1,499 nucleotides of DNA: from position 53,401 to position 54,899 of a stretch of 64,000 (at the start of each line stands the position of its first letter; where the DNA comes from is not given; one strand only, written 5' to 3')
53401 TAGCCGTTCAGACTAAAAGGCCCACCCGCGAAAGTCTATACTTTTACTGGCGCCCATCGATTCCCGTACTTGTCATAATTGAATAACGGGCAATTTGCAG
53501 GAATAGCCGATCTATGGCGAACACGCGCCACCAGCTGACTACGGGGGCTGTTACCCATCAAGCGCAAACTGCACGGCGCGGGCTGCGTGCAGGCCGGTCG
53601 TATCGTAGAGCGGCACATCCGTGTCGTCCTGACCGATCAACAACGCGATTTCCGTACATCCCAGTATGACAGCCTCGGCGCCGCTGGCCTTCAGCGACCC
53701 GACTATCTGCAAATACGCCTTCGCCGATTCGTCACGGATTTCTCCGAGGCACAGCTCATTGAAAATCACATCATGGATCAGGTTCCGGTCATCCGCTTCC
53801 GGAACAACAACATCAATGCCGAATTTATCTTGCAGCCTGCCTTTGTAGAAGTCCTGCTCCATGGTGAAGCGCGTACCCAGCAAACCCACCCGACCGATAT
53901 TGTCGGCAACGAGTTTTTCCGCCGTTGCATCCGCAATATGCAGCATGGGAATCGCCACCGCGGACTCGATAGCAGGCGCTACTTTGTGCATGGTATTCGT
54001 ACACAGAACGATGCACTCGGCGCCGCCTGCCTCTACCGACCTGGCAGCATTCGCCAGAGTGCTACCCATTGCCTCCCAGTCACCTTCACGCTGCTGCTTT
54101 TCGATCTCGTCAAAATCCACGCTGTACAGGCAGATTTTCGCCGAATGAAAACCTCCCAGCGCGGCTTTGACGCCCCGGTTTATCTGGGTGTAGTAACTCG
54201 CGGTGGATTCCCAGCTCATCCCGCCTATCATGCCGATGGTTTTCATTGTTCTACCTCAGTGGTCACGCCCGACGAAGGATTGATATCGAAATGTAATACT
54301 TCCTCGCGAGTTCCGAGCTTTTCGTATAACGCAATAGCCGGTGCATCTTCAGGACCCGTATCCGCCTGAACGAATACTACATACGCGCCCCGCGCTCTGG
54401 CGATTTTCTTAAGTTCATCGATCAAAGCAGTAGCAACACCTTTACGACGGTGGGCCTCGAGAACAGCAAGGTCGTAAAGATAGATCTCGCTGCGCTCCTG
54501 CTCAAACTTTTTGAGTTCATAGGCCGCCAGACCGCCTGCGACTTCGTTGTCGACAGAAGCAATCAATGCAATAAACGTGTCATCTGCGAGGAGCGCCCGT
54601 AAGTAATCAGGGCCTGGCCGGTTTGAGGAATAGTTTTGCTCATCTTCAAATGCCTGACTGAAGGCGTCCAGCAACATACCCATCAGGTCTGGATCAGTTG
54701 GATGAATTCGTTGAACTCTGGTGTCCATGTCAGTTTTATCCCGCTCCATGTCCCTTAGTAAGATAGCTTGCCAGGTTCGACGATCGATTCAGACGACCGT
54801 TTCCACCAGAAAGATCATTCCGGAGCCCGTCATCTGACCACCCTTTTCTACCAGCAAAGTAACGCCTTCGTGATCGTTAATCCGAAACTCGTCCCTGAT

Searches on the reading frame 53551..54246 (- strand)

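Call 63: search_protein_families(library=pfam, proteins=[window:53551-54246:-], max_evalue=0.00001)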
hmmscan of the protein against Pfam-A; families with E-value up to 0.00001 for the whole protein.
window:53551-54246:- (231 aa): 1 family
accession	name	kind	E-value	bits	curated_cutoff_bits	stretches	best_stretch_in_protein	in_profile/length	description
PF01177.27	Asp_Glu_race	-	2.8e-43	148.6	31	1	7-223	1-210/211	Asp/Glu/Hydantoin racemase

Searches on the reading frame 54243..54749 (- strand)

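Call 64: search_protein_families(library=pfam, proteins=[window:54243-54749:-], max_evalue=0.00001)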
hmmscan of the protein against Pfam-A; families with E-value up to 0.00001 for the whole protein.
window:54243-54749:- (168 aa): 3 families
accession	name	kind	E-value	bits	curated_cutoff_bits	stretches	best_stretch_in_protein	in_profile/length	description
PF00583.31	Acetyltransf_1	-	9e-19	68.3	20.7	1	30-146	4-115/116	Acetyltransferase (GNAT) family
PF13508.13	Acetyltransf_7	-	2.1e-11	44.5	27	1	62-146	6-81/84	Acetyltransferase (GNAT) domain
PF08445.16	FR47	-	2.5e-07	31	22.1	1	90-149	23-79/86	FR47-like protein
